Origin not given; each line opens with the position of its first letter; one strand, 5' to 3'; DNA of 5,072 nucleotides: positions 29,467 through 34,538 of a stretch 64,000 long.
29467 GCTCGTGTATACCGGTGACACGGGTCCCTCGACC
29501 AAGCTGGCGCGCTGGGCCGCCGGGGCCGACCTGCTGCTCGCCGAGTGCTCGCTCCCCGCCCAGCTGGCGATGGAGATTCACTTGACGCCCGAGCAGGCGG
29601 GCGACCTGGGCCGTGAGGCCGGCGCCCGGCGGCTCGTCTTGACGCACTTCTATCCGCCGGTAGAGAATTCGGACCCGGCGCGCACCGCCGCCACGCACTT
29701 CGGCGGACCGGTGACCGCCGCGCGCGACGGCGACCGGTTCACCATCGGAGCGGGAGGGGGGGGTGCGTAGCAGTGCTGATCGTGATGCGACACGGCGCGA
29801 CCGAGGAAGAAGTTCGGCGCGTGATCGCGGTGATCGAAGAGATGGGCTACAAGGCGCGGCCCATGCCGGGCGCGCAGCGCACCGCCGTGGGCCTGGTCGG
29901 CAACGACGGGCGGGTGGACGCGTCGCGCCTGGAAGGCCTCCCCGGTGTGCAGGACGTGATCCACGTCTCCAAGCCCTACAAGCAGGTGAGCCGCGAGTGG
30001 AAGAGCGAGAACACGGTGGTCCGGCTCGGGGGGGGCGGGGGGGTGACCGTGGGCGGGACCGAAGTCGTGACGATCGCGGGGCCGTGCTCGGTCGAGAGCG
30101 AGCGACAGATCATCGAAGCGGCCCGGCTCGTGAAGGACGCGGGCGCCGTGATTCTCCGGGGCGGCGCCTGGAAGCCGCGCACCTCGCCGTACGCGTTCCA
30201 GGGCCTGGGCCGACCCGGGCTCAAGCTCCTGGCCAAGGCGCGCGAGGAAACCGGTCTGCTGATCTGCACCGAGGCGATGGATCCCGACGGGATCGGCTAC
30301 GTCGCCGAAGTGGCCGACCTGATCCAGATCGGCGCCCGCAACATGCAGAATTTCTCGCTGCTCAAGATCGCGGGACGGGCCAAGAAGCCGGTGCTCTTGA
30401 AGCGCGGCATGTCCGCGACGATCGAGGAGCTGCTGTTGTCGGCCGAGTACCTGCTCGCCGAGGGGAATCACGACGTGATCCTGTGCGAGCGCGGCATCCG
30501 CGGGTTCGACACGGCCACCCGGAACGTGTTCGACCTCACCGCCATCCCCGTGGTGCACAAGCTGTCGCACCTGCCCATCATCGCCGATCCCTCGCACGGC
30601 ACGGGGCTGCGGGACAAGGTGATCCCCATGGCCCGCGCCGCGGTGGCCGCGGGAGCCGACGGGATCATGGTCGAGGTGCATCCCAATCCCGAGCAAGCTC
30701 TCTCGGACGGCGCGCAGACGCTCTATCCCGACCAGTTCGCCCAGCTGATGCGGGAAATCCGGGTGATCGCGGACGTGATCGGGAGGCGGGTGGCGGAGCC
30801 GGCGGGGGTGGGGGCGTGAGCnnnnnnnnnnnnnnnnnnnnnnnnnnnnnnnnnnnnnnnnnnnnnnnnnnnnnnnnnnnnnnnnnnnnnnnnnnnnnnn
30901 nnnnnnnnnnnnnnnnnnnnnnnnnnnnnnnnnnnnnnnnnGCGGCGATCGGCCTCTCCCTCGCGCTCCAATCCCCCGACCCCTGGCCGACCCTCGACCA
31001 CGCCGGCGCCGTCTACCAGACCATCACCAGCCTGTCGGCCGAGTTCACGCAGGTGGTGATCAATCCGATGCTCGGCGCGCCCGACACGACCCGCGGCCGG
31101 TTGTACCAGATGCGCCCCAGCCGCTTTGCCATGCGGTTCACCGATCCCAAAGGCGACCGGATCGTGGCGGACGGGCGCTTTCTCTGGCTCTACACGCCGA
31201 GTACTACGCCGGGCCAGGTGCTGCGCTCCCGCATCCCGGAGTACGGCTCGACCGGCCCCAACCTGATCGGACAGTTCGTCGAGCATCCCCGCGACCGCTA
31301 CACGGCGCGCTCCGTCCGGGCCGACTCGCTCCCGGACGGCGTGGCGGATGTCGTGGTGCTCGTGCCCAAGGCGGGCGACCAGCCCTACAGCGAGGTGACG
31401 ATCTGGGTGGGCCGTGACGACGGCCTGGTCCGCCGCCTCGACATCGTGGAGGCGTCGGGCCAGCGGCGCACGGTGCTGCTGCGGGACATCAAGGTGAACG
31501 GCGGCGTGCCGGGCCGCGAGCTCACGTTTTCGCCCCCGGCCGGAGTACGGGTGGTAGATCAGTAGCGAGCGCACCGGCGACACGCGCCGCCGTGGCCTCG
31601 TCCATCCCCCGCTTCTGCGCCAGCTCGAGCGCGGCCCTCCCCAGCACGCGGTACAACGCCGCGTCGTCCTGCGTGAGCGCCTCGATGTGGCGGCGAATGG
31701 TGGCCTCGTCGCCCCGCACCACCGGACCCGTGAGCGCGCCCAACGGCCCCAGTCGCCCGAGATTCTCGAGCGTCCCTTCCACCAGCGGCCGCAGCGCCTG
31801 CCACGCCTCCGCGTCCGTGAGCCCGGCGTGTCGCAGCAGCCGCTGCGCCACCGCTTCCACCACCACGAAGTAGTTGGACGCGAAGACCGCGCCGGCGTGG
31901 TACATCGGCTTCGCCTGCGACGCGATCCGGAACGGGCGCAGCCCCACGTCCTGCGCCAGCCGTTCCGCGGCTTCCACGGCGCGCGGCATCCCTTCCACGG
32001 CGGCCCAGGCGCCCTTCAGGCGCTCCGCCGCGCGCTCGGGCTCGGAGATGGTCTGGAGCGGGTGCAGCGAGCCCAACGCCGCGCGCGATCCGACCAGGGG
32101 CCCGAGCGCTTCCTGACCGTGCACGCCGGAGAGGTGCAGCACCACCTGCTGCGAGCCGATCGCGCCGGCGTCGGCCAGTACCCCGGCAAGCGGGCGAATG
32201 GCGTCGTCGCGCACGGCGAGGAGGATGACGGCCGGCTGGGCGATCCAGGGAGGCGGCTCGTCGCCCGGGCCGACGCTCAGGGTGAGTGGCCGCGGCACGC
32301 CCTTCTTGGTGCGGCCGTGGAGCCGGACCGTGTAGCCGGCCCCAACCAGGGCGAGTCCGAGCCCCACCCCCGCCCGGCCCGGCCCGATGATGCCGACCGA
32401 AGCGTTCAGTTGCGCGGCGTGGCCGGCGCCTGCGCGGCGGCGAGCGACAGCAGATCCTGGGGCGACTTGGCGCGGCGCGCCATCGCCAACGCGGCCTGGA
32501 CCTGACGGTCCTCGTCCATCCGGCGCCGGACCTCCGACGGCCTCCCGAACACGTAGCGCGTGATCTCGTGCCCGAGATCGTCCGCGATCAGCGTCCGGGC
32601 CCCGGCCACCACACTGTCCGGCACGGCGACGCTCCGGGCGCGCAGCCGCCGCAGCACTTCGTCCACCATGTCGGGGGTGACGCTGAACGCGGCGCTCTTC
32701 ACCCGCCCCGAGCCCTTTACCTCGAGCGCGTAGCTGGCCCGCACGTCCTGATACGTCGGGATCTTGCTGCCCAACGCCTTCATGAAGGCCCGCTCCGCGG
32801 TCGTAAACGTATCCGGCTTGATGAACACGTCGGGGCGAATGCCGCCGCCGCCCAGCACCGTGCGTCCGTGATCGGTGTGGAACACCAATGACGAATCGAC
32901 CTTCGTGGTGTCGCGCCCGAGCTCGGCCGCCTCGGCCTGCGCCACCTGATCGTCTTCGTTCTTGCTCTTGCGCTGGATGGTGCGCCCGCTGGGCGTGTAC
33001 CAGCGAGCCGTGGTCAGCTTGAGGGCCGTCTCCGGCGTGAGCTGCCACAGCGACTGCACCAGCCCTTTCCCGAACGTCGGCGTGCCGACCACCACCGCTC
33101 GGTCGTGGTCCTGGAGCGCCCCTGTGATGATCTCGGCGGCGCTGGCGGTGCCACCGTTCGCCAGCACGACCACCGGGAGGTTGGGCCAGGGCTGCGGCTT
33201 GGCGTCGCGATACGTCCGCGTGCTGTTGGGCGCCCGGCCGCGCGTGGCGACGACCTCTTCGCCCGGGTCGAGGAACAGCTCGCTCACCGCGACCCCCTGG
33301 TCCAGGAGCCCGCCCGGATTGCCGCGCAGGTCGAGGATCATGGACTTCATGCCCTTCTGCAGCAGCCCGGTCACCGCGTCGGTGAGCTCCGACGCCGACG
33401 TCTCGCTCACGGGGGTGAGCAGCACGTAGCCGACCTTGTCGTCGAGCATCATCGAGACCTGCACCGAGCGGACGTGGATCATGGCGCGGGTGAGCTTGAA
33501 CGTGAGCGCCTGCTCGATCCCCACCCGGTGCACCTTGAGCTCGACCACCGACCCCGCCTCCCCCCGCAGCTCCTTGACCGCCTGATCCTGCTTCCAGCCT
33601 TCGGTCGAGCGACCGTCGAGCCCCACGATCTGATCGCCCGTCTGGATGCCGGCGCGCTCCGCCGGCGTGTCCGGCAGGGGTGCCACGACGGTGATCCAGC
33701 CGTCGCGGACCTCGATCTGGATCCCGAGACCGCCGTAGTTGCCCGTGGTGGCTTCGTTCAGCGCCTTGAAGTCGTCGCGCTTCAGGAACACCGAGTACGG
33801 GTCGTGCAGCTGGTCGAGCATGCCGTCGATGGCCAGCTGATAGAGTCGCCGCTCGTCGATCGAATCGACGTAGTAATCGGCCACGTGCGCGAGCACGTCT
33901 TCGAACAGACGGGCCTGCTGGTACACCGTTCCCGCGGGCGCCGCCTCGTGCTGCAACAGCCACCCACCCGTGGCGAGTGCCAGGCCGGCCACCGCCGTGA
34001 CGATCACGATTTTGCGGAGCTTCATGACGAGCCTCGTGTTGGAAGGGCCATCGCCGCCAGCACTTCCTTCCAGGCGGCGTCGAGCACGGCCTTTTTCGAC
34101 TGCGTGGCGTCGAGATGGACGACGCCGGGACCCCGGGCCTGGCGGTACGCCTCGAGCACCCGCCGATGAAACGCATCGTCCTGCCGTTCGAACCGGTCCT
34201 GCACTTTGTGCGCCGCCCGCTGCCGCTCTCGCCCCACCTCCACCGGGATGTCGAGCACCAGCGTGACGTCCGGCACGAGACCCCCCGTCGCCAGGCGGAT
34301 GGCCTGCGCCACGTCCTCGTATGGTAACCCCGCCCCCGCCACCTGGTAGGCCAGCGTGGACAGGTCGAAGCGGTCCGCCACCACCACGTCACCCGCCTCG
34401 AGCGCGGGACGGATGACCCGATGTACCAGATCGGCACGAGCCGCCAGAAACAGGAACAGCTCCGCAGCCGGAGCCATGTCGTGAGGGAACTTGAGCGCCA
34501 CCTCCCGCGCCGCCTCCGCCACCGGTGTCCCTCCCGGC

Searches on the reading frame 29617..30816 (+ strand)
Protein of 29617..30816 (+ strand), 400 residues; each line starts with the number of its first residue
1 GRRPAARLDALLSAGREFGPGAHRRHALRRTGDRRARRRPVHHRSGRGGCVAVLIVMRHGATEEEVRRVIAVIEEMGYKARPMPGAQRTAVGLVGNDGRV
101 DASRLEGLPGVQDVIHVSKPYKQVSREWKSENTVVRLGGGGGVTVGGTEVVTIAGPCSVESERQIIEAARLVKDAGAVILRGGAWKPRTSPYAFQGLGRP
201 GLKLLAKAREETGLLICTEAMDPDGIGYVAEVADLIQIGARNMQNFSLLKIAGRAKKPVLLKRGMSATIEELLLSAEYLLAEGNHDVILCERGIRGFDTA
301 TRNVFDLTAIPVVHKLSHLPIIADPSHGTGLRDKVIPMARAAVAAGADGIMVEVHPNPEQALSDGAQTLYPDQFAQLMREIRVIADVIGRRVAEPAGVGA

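Call 43: search_protein_families(library=pfam, max_evalue=0.0001, proteins=[window:29617-30816:+])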
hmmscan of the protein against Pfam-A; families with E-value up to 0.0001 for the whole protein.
window:29617-30816:+ (400 aa): 3 families
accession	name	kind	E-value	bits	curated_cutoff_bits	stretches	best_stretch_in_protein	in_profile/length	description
PF00793.26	DAHP_synth_1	-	1.5e-79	267.2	25.5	1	146-380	13-263/270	DAHP synthetase I family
PF18152.6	DAHP_snth_FXD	-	1e-18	67.3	27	1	55-119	3-67/67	DAHP synthase ferredoxin-like domain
PF03102.20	NeuB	-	5.8e-09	36.2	22.1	1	203-391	59-239/241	NeuB family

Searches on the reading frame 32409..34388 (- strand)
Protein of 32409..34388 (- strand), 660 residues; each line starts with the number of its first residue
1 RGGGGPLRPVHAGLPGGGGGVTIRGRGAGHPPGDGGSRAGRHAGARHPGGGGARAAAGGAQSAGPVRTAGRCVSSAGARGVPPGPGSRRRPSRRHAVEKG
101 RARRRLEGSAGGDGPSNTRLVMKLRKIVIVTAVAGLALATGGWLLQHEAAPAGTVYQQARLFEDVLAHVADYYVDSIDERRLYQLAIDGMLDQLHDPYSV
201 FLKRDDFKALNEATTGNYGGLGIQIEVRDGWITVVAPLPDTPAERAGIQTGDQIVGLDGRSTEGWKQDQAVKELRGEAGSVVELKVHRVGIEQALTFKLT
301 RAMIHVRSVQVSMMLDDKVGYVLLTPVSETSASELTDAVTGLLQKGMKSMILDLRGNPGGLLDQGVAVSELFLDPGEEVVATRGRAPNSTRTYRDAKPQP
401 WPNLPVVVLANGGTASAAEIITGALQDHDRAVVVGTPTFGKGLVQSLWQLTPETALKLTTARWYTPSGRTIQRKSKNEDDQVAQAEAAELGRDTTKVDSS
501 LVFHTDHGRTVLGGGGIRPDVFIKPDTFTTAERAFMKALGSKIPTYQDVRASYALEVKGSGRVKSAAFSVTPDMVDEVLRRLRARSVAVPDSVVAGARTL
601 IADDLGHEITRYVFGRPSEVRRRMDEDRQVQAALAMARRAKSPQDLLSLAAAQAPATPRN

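Call 43: search_protein_families(library=pfam, max_evalue=0.0001, proteins=[window:32409-34388:-])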
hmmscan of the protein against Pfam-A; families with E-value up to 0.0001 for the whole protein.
window:32409-34388:- (660 aa): 5 families
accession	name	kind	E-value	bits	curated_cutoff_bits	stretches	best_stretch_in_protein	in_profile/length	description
PF03572.23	Peptidase_S41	-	2.5e-47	160.9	24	1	318-475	1-158/165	Peptidase family S41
PF00595.29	PDZ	-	8.2e-11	42.6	23.2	1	219-286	10-80/81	PDZ domain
PF17820.7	PDZ_6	-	3.6e-10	39.9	27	1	234-288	2-54/54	PDZ domain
PF13180.12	PDZ_2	-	5.2e-09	36.7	27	1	219-298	1-79/80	PDZ domain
PF22694.1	CtpB_N-like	-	1.5e-08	35.4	27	1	162-204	41-83/85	Activating protease CtpB N-terminal domain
